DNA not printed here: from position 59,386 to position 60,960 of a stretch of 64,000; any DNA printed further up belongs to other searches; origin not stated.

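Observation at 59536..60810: LarA-like putative nickel-pincer epimerase as the last gene of the inositol/hexuronate cluster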

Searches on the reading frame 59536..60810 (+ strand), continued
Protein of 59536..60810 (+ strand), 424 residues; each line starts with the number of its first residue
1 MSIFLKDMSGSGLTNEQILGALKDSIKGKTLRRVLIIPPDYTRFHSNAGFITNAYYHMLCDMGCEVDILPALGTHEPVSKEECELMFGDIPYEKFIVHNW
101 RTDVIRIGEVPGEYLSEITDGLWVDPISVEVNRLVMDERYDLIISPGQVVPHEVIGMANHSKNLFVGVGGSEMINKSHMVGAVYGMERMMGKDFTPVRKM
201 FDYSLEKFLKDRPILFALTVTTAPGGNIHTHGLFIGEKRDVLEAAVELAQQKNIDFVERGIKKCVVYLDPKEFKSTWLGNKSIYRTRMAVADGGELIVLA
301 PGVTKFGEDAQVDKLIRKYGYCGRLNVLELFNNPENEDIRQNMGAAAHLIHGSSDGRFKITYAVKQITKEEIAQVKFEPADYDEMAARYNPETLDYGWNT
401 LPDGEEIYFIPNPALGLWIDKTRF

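Call 27: find_related_loci(query=window:59536-60810:+, collection=genome_contigs, flank=10000)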
Query window:59536-60810:+ (424 aa) in genome_contigs; peptide patterns used: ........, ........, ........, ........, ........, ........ (x = any residue, [..] = any of these).
329 stretches matched a pattern; 290 encode a relative of the query (tblastn E <= 1e-3); the best 80 are kept; 80 distinct loci.
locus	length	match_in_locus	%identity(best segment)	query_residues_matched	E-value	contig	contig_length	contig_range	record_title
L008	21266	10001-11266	79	1-424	0e+0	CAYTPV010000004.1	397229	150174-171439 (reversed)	MAG TPA_asm: uncultured Oscillospiraceae bacterium isolate binchicken_co104_142 genome assembly, contig: NODE_11_length_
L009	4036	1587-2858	76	1-424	0e+0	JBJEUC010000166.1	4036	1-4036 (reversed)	MAG: Candidatus Fimadaptatus sp. isolate PUUB37_bin.034 NODE_21297_length_4036_cov_4.431801, whole genome shotgun sequen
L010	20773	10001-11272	78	1-424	0e+0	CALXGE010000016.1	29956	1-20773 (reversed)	MAG: uncultured Oscillospiraceae bacterium isolate BRZ_EH__bin56 genome assembly, contig: BRZ_EH__NODE_2594_length_29956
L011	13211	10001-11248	79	9-424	0e+0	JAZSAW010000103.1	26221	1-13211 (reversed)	MAG: Candidatus Avilachnospira sp. isolate T1900044929_TS20190395.MAGScoT_cleanbin_000031 SGB_3413_k141_2444591, whole g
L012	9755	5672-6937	77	1-424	0e+0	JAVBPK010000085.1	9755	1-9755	MAG: Eubacteriales bacterium isolate EPI_MAG_00137 c_000004420106, whole genome shotgun sequence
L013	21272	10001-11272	78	1-424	0e+0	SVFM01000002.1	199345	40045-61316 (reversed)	MAG: Lachnospiraceae bacterium isolate SIG332 NODE_1051_length_199345_cov_3.208776, whole genome shotgun sequence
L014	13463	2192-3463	76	1-424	0e+0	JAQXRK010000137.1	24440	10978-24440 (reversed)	MAG: bacterium isolate SUG1455 k141_7540461, whole genome shotgun sequence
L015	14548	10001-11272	74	1-424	0e+0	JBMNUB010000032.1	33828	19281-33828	MAG: Candidatus Fimadaptatus sp. isolate SBF912SR2HQ0039 scaffold_141_c4, whole genome shotgun sequence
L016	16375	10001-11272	77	1-424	0e+0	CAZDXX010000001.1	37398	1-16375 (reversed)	MAG TPA_asm: uncultured Oscillospiraceae bacterium isolate SRP315200_co1_944 genome assembly, contig: NODE_1396_length_3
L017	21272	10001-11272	74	1-424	0e+0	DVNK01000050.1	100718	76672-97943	MAG TPA_asm: Candidatus Fimadaptatus faecigallinarum isolate ChiSxjej2B14-8506 ChiSxjej2B14M5__C234961_L100718_SRR632337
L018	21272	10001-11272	76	1-424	0e+0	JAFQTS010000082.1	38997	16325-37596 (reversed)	MAG: Oscillospiraceae bacterium isolate RGIG2142 Goat_Colon-6__c788468, whole genome shotgun sequence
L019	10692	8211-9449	77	12-424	0e+0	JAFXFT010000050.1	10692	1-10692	MAG: Oscillospiraceae bacterium isolate RGIG6375 Sheep_Rectum-4__c187950, whole genome shotgun sequence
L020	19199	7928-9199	76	1-424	0e+0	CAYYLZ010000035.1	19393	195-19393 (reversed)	MAG TPA_asm: uncultured Oscillospiraceae bacterium isolate SRP315200_co1_518 genome assembly, contig: NODE_5225_length_1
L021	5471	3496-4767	75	1-424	0e+0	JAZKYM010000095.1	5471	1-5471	MAG: Vescimonas sp. isolate T1900045101_TC20190095.MAGScoT_cleanbin_000017 SGB_4762_k141_373291, whole genome shotgun se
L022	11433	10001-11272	75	1-424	0e+0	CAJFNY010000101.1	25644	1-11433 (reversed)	uncultured Oscillospiraceae bacterium isolate Coassembly_mag_258 genome assembly, contig: MAGpy_11413_min2k_bin_258_fak8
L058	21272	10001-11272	74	1-424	0e+0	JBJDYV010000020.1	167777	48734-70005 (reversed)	MAG: Oscillospiraceae bacterium isolate LOHA20_bin.032 NODE_15_length_167777_cov_77.024934, whole genome shotgun sequenc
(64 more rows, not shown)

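Call 32: search_protein_families(library=ncbifam, proteins=[L001:5695-6774:+, L001:6793-8244:+, L001:8237-9070:+, L001:9089-9937:+, L001:11275-12657:+, L008:6196-7275:+, L008:9117-9968:+], max_evalue=1e-10)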
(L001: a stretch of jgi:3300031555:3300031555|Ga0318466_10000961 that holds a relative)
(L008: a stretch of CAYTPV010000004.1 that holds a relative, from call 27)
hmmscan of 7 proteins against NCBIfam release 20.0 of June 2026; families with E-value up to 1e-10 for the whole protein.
L001:5695-6774:+ (359 aa): 4 families
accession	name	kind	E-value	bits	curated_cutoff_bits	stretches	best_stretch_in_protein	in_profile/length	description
NF041633.1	trifunc_aldol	exception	2.7e-49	168.1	700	1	19-358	250-579/580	KHG/KDPG aldolase/sugar kinase fusion protein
NF041332.1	KDG_KDGal_kin_Halo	equivalog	5.3e-26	91.8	440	1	21-333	12-293/320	bifunctional 2-dehydro-3-deoxygluconokinase/2-dehydro-3-deoxygalactonokinase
TIGR04382.1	myo_inos_iolC_N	equivalog_domain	1.5e-25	90.2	300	1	46-335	38-293/309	5-dehydro-2-deoxygluconokinase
NF040938.1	KDG_KDGal_kin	equivalog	1.9e-13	50.2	400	0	41-331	29-283/305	bifunctional 2-dehydro-3-deoxygluconokinase/2-dehydro-3-deoxygalactonokinase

L001:6793-8244:+ (483 aa): 7 families
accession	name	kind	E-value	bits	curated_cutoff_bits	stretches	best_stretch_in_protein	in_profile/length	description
TIGR00873.1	gnd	equivalog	3.2e-231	768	426.7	1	5-470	1-466/467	decarboxylating NADP(+)-dependent phosphogluconate dehydrogenase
NF006765.0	PRK09287.1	equivalog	9.9e-219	727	413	1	1-474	1-472/476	NADP-dependent phosphogluconate dehydrogenase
NF007161.0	PRK09599.1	subfamily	2.1e-83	280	271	1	5-296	2-280/302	NADP-dependent phosphogluconate dehydrogenase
TIGR00872.1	gnd_rel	equivalog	1.7e-63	214.6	297.2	1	6-293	3-274/299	phosphogluconate dehydrogenase (NAD(+)-dependent, decarboxylating)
TIGR01692.1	HIBADH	equivalog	5.2e-13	49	291.6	1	9-220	2-201/288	3-hydroxyisobutyrate dehydrogenase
NF008592.0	PRK11559.1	equivalog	2.3e-12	46.8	397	1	4-204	3-192/296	2-hydroxy-3-oxopropionate reductase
TIGR01505.1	tartro_sem_red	equivalog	2.3e-11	43.5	340.75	1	6-205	2-190/291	2-hydroxy-3-oxopropionate reductase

L001:8237-9070:+ (277 aa): 11 families
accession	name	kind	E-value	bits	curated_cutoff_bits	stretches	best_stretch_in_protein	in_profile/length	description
TIGR00099.1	Cof-subfamily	subfamily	1.5e-48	165.6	137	1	6-270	1-256/256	Cof-type HAD-IIB family hydrolase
NF007806.0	PRK10513.1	equivalog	6e-36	124.2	273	2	165-275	157-269/270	sugar-phosphatase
NF045966.1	YcsE_rel_Pase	equivalog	1.4e-31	109.9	220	1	4-271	2-260/265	YcsE-related riboflavin metabolism phosphatase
NF007821.0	PRK10530.1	equivalog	6.5e-31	107.6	274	1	4-273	3-270/272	pyridoxal phosphatase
NF011705.0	PRK15126.1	equivalog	4.2e-26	91.8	336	1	4-273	2-261/272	HMP-PP phosphatase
NF008213.0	PRK10976.1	equivalog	1.9e-25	89.9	386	1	4-253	2-241/266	sugar/pyridoxal phosphate phosphatase YigL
NF002245.0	PRK01158.1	equivalog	1.9e-23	83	198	1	135-274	91-229/233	phosphoglycolate phosphatase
TIGR01484.1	HAD-SF-IIB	subfamily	3.7e-23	82.7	41.8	1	6-243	1-221/221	HAD-IIB family hydrolase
TIGR01482.1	SPP-subfamily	subfamily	2.2e-21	76.5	107.15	1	7-269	1-220/225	sucrose-phosphate phosphatase subfamily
TIGR01487.1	Pglycolate_arch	equivalog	5.9e-18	65.5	122.75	1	159-268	106-213/215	phosphoglycolate phosphatase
TIGR01486.1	HAD-SF-IIB-MPGP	subfamily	1.3e-11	44.3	164.75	0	6-72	1-67/257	mannosyl-3-phosphoglycerate phosphatase family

L001:9089-9937:+ (282 aa): 173 families (the best 25 are shown)
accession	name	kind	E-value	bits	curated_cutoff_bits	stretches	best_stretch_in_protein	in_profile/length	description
NF006132.0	PRK08277.1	subfamily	2.2e-129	430.8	281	1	8-282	7-280/280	D-mannonate oxidoreductase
NF005559.1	PRK07231.1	subfamily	1.7e-49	168.6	215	1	9-276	2-247/249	glucose 1-dehydrogenase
NF006070.0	PRK08213.1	subfamily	1.8e-44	152.2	279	2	129-278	112-258/259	gluconate 5-dehydrogenase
NF004778.0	PRK06124.1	equivalog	4.1e-44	150.9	303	1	8-278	8-254/256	SDR family oxidoreductase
NF005853.0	PRK07774.1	equivalog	2.3e-41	141.8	303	1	9-276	4-246/250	SDR family oxidoreductase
NF004791.0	PRK06138.1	equivalog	1.8e-39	135.6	312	2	125-278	100-251/252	SDR family oxidoreductase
NF005446.0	PRK07035.1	equivalog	2e-39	135.4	373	1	9-276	9-253/255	SDR family oxidoreductase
TIGR01832.1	kduD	equivalog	3.8e-39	134.7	338.85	1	9-277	3-246/248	2-dehydro-3-deoxy-D-gluconate 5-dehydrogenase KduD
NF009466.0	PRK12826.1-2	subfamily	8.8e-39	133.4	222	1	12-276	4-244/248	3-oxoacyl-ACP reductase FabG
NF005488.0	PRK07097.1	equivalog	4.2e-38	130.9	369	1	9-281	8-262/266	gluconate 5-dehydrogenase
NF004818.0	PRK06172.1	equivalog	1.2e-37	129.7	336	1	9-278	5-252/253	SDR family oxidoreductase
NF005067.0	PRK06484.1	equivalog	5.1e-37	127.6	713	1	9-279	271-514/524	short chain dehydrogenase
NF005711.0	PRK07523.1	subfamily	9.6e-37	126.9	413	1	9-278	8-253/255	SDR family oxidoreductase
NF004773.0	PRK06113.1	equivalog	1.7e-36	126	367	1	7-275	7-249/255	7-alpha-hydroxysteroid dehydrogenase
NF004774.0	PRK06114.1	equivalog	1.7e-36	125.9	360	2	119-278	107-261/262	SDR family oxidoreductase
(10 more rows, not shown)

L001:11275-12657:+ (460 aa): 1 family
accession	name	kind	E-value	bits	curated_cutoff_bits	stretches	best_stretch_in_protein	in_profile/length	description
NF002794.0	PRK02925.1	equivalog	6.5e-157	523.1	387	1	1-459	1-458/459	glucuronate isomerase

L008:6196-7275:+ (359 aa): 4 families
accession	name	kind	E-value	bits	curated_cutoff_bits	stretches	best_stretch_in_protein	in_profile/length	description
NF041633.1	trifunc_aldol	exception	3.5e-47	161.1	700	1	14-355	245-574/580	KHG/KDPG aldolase/sugar kinase fusion protein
NF041332.1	KDG_KDGal_kin_Halo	equivalog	9.7e-31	107.4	440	1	21-345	12-305/320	bifunctional 2-dehydro-3-deoxygluconokinase/2-dehydro-3-deoxygalactonokinase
TIGR04382.1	myo_inos_iolC_N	equivalog_domain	4.1e-22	78.8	300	1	127-334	113-292/309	5-dehydro-2-deoxygluconokinase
NF040938.1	KDG_KDGal_kin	equivalog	4.5e-15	55.5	400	0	121-236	105-212/305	bifunctional 2-dehydro-3-deoxygluconokinase/2-dehydro-3-deoxygalactonokinase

L008:9117-9968:+ (283 aa): 180 families (the best 25 are shown)
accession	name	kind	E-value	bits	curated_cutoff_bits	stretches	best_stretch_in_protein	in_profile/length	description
NF006132.0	PRK08277.1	subfamily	8.6e-132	438.7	281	1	4-283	3-280/280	D-mannonate oxidoreductase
NF005559.1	PRK07231.1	subfamily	1.4e-48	165.6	215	2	118-277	92-247/249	glucose 1-dehydrogenase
NF004791.0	PRK06138.1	equivalog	3.5e-44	151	312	2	130-279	104-251/252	SDR family oxidoreductase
NF005853.0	PRK07774.1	equivalog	1.1e-42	146.1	303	1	8-277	3-246/250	SDR family oxidoreductase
NF004198.0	PRK05653.1-3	equivalog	2.5e-42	145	296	1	8-277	4-246/248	3-oxoacyl-ACP reductase FabG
NF006070.0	PRK08213.1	subfamily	3.3e-42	144.8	279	1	8-279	9-258/259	gluconate 5-dehydrogenase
NF004818.0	PRK06172.1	equivalog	1.1e-40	139.6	336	1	8-279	4-252/253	SDR family oxidoreductase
NF005067.0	PRK06484.1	equivalog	2.2e-40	138.7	713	1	10-280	272-514/524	short chain dehydrogenase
NF053701.1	CsHdxCHCADhChcB2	equivalog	2.5e-40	138.6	350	1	9-279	1-244/245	cis-4-hydroxycyclohexanecarboxylate dehydrogenase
NF006072.0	PRK08217.1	subfamily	1.1e-39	136.8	298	1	8-277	2-251/253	3-ketoacyl-(acyl-carrier-protein) reductase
NF005446.0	PRK07035.1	equivalog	1.4e-39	135.9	373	1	8-277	8-253/255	SDR family oxidoreductase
NF005752.0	PRK07576.1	subfamily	2.1e-38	132.2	321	1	8-279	6-252/271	SDR family oxidoreductase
NF005390.0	PRK06935.1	equivalog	2.5e-38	131.9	369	2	131-277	115-255/258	2-dehydro-3-deoxy-D-gluconate 5-dehydrogenase KduD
NF004778.0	PRK06124.1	equivalog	4.6e-38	131.1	303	1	8-279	8-254/256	SDR family oxidoreductase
NF004773.0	PRK06113.1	equivalog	5.6e-38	130.9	367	2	124-276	104-249/255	7-alpha-hydroxysteroid dehydrogenase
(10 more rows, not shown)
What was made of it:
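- The SDR scores 431-439 bits on NF006132 'D-mannonate oxidoreductase' (cutoff 281), and the dehydrogenase is gnd at 768 bits (call 32).
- Tried and rejected: Gluconate 5-dehydrogenase as the identity of the partner SDR was rejected on score (145-152 bits against 431-439 bits for the mannonate oxidoreductase model, call 32).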

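Call 42: search_protein_families(library=pfam, proteins=[L008:11414-12133:-, L008:12145-12954:-, L008:13006-14256:-, L008:14260-15219:-, L008:15333-16517:-, L008:15249-16490:+, L008:17034-18137:-, L008:18140-19009:-, L008:18972-19913:-, L008:19917-21149:-], max_evalue=0.00001)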
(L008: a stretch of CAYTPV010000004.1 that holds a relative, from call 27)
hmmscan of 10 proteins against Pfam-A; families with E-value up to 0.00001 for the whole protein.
L008:11414-12133:- (239 aa): 2 families
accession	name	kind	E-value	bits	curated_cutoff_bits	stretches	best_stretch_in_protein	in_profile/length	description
PF00005.33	ABC_tran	-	1.9e-32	113.1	25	1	23-168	1-136/137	ABC transporter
PF13304.12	AAA_21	-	1.6e-08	35.5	27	0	141-195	238-295/304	AAA domain, putative AbiEii toxin, Type IV TA system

L008:12145-12954:- (269 aa): 3 families
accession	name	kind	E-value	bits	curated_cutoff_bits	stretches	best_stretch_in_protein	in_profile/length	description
PF00005.33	ABC_tran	-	4.2e-31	108.8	25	1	33-192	2-136/137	ABC transporter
PF12399.14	BCA_ABC_TP_C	-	3e-12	46.3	25.5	1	243-267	2-26/27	Branched-chain amino acid ATP-binding cassette transporter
PF13304.12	AAA_21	-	1.8e-06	28.7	27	0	45-62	2-19/304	AAA domain, putative AbiEii toxin, Type IV TA system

L008:13006-14256:- (416 aa): 1 family
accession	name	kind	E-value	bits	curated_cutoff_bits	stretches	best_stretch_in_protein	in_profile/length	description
PF02653.21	BPD_transp_2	-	1.7e-49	168.8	26.8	1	84-383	4-268/269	Branched-chain amino acid transport system / permease component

L008:14260-15219:- (319 aa): 1 family
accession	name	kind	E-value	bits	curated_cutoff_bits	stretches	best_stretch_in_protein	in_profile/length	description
PF02653.21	BPD_transp_2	-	5.1e-44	150.9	26.8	1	13-303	3-269/269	Branched-chain amino acid transport system / permease component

L008:15333-16517:- (394 aa): 3 families
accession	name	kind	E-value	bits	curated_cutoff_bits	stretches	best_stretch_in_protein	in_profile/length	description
PF13458.12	Peripla_BP_6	-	4.1e-58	198.1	31.7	1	32-364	2-328/343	Periplasmic binding protein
PF01094.35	ANF_receptor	-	2.8e-12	46.8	25.4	1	54-365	5-341/353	Receptor family ligand binding region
PF13433.12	Peripla_BP_5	-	3.6e-09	36.6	27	1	32-306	1-273/363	Periplasmic binding protein domain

L008:15249-16490:+ (413 aa): 0 families

L008:17034-18137:- (367 aa): 3 families
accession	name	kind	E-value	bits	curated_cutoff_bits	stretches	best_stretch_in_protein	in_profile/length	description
PF00005.33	ABC_tran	-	1.1e-32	113.9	25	1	30-174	2-136/137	ABC transporter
PF13304.12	AAA_21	-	8.8e-08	33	27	0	140-208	231-301/304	AAA domain, putative AbiEii toxin, Type IV TA system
PF02463.25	SMC_N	-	9e-06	25.7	40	0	136-217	135-208/220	RecF/RecN/SMC N terminal domain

L008:18140-19009:- (289 aa): 1 family
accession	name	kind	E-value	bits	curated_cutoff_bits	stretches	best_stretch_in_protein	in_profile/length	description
PF00528.27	BPD_transp_1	-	1.3e-15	58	26.4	1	105-277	2-177/184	Binding-protein-dependent transport system inner membrane component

L008:18972-19913:- (313 aa): 1 family
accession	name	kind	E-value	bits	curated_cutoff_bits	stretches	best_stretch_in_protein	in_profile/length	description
PF00528.27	BPD_transp_1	-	3.6e-14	53.4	26.4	1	134-305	20-173/184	Binding-protein-dependent transport system inner membrane component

L008:19917-21149:- (410 aa): 4 families
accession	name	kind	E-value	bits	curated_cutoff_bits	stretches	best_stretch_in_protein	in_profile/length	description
PF01547.30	SBP_bac_1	-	2.1e-23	84.2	26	1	69-347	3-307/307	Bacterial extracellular solute-binding protein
PF13416.11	SBP_bac_8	-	7.2e-20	72.3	27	1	82-350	6-253/279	Bacterial extracellular solute-binding protein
PF13531.11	SBP_bac_11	-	5.5e-12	46.4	25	1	78-347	16-219/227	Bacterial extracellular solute-binding protein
PF13343.11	SBP_bac_6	-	3.8e-10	40.1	24.6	1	128-384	16-240/245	Bacterial extracellular solute-binding protein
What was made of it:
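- Tried and rejected: Three genes downstream of larAH18 in L008 have the sizes of larB, larE and larC (239, 269 and 416 aa), but they are ABC-transporter components (call 42).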

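Call 48: predict_structure(alignment_id=A1)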
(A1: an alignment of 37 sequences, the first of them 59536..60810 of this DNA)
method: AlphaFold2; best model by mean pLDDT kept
length: 424 residues; sequences in the alignment: 37
mean_pLDDT: 85.6   pTM: 0.86
mean pLDDT of the five models: 85.6, 84.2, 80.7, 80.6, 79.1
residues with pLDDT >= 90: 194; 70-90: 188; 50-70: 32; < 50: 10
segments of 3 or more residues with pLDDT < 50: 154-158, 167-169
pLDDT, mean of each block of 10 residues (from residue 1): 91 94 96 91 77 97 94 63 88 85 85 91 87 92 89 53 57 76 76 72 88 92 81 90 86 89 92 64 86 95 82 89 91 89 84 91 92 93 95 93 96 84 81
secondary structure, 60 per line:
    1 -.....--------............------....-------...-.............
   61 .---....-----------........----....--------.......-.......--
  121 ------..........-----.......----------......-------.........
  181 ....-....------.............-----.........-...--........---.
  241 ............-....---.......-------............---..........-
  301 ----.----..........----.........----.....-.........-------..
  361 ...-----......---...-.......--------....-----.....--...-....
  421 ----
elements in order: E2-6 H15-26 E33-36 H48-61 E65-68 H80-87 E104-110 H112-118 E127-132 H133-136 E142-148 H159-164 H172-184 H186-189 H196-208 E214-222 E229-236 H240-252 E254-257 E261-267 H276-286 E290-299 H310-319 H324-332 H337-341 H343-351 E359-363 H369-374 E378-380 H382-388 E397-400 E406-410 E417-420
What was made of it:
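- On LarA superfamily (Pfam PF09861 Lar_N / COG3875): The AF2 model has pLDDT 85.6 and pTM 0.86 (call 48).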

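Call 50: fold_search(model_id=the predicted structure, library=pdb)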
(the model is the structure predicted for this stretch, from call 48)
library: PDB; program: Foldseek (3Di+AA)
matches with E <= 10: 897; with E <= 0.001: 16
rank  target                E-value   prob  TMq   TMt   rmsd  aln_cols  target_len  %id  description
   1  4nar                  3.5e-26  1.00  0.81  0.82   3.7       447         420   22  Crystal Structure of the Q9WYS3 protein from Thermotoga maritima. Northeast Structural Genomics Consortium Target VR152 (released 2013-11-06)
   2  2yjg_A                6.8e-16  1.00  0.64  0.65   5.7       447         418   16  Structure of the lactate racemase apoprotein from Thermoanaerobacterium thermosaccharolyticum (released 2012-05-30)
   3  2yjg_B                1.0e-15  1.00  0.66  0.67   5.4       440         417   16  Structure of the lactate racemase apoprotein from Thermoanaerobacterium thermosaccharolyticum (released 2012-05-30)
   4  6c1w_A                5.4e-15  1.00  0.66  0.65   8.4       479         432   13  A tethered niacin-derived pincer complex with a nickel-carbon or sulfite-carbon bond in lactate racemase (released 2018-03-14)
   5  8ezf                  5.7e-15  1.00  0.64  0.65   8.0       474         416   14  A tethered niacin-derived pincer complex with a nickel-carbon or sulfite-carbon bond in lactate racemase R98A/R100A vari (released 2023-01-25)
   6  9eid                  4.8e-14  1.00  0.67  0.67   5.6       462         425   14  A broad-substrate spectrum lactate racemase A from Isosphaera pallida in complex with D-2-Hydroxybutyrate (released 2025-01-29)
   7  8ezh                  5.0e-14  1.00  0.62  0.63   5.6       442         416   14  A tethered niacin-derived pincer complex with a nickel-carbon bond in lactate racemase R98A/R100A variant modeled with s (released 2023-01-25)
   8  5huq_B                9.0e-14  1.00  0.66  0.65   7.9       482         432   13  A tethered niacin-derived pincer complex with a nickel-carbon bond in lactate racemase (released 2016-02-10)
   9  7s91                  1.1e-13  1.00  0.53  0.56   7.6       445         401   17  Structure of the malate racemase mar2 apoprotein from Thermoanaerobacterium thermosaccharolyticum at 2.25 angstroms reso (released 2021-10-13)
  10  5huq_A                1.4e-13  1.00  0.62  0.61   6.3       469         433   13  A tethered niacin-derived pincer complex with a nickel-carbon bond in lactate racemase (released 2016-02-10)
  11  9eia_B                2.4e-13  1.00  0.68  0.68   5.5       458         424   15  A broad-substrate spectrum lactate racemase A from Isosphaera pallida in complex with copurified D-lactate (released 2025-01-29)
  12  9eia_A                4.2e-13  1.00  0.70  0.69   5.5       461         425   15  A broad-substrate spectrum lactate racemase A from Isosphaera pallida in complex with copurified D-lactate (released 2025-01-29)
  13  6d6z                  6.0e-13  1.00  0.51  0.54   8.7       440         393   16  Structure of the malate racemase apoprotein from Thermoanaerobacterium thermosaccharolyticum (released 2019-04-24)
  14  9q3j_E                1.1e-11  1.00  0.55  0.52   8.5       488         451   12  Structures of LarA-like nickel-pincer nucleotide cofactor-utilizing enzyme with a single catalytic histidine residue f (released 2025-09-17)
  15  9q3j_G                2.5e-11  1.00  0.56  0.53   7.9       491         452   12  Structures of LarA-like nickel-pincer nucleotide cofactor-utilizing enzyme with a single catalytic histidine residue f (released 2025-09-17)
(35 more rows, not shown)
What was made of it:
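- On LarA superfamily (Pfam PF09861 Lar_N / COG3875): In Foldseek against the PDB, the 16 hits with E<=0.001 are all LarA-family structures; the best is 4NAR at TM 0.81 (call 50).
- All 16 significant fold hits are LarA-family structures (calls 48, 50).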

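Call 60: find_encoding_contigs(protein=P0002, flank=10000, max_places=2)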
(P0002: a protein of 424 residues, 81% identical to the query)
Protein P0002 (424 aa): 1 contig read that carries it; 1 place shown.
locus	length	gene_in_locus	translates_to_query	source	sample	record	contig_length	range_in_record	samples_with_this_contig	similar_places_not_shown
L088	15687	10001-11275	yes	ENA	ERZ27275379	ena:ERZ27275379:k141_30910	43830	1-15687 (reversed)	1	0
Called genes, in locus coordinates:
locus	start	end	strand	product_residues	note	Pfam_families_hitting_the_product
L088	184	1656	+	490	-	PF16257:UxaE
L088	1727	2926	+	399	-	PF08240:ADH_N, PF16912:Glu_dehyd_C (weak), PF00107:ADH_zinc_N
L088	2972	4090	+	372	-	PF02633:Creatininase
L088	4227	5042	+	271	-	PF01261:AP_endonuc_2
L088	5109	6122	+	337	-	PF01408:GFO_IDH_MocA, PF02894:GFO_IDH_MocA_C, PF22725:GFO_IDH_MocA_C3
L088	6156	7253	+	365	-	PF00294:PfkB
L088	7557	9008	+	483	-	PF03446:NAD_binding_2, PF00393:6PGD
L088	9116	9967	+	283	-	PF00106:adh_short, PF13561:adh_short_C2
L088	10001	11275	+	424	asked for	PF09861:Lar_N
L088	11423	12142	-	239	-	PF00005:ABC_tran, PF13304:AAA_21 (faint)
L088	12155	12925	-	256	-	PF00005:ABC_tran, PF13304:AAA_21 (faint), PF12399:BCA_ABC_TP_C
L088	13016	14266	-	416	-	PF02653:BPD_transp_2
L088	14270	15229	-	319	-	PF02653:BPD_transp_2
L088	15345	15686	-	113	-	?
